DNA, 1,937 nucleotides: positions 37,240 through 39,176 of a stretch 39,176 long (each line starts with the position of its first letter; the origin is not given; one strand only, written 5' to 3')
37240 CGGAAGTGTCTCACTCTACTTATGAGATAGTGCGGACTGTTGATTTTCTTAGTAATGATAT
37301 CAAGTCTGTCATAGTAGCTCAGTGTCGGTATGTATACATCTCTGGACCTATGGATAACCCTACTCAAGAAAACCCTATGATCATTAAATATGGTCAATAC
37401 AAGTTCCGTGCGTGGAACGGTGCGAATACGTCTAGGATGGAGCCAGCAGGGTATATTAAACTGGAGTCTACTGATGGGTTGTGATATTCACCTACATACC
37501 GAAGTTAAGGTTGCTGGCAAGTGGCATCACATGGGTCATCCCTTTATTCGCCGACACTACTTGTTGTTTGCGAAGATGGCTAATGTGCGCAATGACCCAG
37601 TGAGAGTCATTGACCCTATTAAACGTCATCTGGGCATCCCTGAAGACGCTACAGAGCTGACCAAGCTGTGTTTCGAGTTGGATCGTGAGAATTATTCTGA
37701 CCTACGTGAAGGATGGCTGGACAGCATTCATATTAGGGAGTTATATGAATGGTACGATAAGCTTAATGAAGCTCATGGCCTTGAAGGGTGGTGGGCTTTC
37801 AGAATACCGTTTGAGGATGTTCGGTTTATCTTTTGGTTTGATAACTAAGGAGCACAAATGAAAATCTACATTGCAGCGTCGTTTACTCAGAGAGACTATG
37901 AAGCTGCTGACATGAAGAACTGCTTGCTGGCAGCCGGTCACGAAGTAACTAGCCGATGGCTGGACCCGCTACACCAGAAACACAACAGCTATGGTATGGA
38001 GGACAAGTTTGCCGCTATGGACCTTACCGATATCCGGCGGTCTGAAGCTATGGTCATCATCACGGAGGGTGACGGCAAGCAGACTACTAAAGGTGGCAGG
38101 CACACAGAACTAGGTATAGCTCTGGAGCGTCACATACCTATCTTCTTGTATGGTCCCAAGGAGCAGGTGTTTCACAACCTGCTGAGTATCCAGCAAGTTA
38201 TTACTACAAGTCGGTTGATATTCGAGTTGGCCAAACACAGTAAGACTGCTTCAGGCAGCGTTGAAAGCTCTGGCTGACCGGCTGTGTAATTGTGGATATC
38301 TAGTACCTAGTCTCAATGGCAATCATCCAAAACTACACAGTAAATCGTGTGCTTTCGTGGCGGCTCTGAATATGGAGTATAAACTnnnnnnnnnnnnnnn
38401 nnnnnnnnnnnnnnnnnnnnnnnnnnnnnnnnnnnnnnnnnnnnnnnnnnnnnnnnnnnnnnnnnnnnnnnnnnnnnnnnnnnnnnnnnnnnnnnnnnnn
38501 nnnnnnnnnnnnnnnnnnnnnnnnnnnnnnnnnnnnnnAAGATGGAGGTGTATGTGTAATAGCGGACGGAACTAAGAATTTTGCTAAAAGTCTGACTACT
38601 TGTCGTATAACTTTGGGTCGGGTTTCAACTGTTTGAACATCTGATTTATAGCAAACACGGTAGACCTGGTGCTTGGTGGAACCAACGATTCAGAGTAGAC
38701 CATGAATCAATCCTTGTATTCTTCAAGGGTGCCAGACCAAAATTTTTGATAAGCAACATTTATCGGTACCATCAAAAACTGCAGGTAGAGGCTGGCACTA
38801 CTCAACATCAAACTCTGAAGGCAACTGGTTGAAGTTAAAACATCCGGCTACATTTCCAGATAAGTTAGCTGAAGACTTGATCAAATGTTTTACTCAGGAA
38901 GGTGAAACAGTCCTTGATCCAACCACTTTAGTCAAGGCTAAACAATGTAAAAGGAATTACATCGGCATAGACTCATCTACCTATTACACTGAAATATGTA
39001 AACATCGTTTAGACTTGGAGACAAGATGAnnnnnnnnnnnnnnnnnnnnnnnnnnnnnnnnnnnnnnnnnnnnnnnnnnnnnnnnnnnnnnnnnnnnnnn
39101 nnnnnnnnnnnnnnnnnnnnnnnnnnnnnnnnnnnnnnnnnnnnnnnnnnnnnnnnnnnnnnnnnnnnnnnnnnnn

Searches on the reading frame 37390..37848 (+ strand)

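Call 3: search_protein_families(library=pfam, proteins=[window:37390-37848:+], max_evalue=0.01)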
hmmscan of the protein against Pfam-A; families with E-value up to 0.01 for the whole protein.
window:37390-37848:+ (152 aa): 0 families

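Call 4: search_protein_families(library=phrogs, proteins=[window:37390-37848:+], max_evalue=0.001)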
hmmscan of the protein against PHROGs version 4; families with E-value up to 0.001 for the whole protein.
window:37390-37848:+ (152 aa): 2 families
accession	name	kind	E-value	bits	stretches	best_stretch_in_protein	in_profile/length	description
phrog_10141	-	unknown function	3.8e-13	51.1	1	53-96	46-88/212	-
phrog_17909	-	unknown function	4.1e-06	27.7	1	29-112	1-84/252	-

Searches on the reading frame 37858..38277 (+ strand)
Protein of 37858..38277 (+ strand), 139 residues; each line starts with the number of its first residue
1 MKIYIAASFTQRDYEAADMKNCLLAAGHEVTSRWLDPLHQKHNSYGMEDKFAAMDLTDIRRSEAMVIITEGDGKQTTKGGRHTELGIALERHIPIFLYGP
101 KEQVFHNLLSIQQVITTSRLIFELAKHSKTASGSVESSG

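Call 3: search_protein_families(library=pfam, proteins=[window:37858-38277:+], max_evalue=0.01)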
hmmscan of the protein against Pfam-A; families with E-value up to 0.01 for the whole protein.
window:37858-38277:+ (139 aa): 1 family
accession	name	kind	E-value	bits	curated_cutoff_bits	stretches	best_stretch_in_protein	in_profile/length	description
PF05014.21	Nuc_deoxyrib_tr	-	1.9e-06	28.4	28.8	1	3-104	1-102/117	Nucleoside 2-deoxyribosyltransferase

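Call 4: search_protein_families(library=phrogs, proteins=[window:37858-38277:+], max_evalue=0.001)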
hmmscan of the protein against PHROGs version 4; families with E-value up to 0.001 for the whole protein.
window:37858-38277:+ (139 aa): 0 families

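Call 57: search_protein_families(library=ncbifam, proteins=[window:37858-38274:+], max_evalue=0.01)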
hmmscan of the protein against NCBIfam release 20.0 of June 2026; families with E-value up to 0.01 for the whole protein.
window:37858-38274:+ (139 aa): 0 families

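Call 104: search_protein_families(library=padloc, proteins=[window:37858-38274:+], max_evalue=0.01)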
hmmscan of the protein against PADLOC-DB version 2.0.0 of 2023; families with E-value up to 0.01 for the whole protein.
window:37858-38274:+ (139 aa): 0 families

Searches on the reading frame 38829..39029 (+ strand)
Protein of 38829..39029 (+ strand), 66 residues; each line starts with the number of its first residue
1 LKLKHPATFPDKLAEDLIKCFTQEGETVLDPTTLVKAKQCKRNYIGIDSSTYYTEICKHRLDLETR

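Call 10: search_protein_families(library=pfam, proteins=[window:38829-39029:+], max_evalue=0.01)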
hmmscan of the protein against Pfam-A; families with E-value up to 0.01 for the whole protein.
window:38829-39029:+ (66 aa): 1 family
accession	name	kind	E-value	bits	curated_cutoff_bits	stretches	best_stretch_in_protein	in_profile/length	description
PF01555.25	N6_N4_Mtase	-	4.4e-13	50.1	26.7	1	4-58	161-220/221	DNA methylase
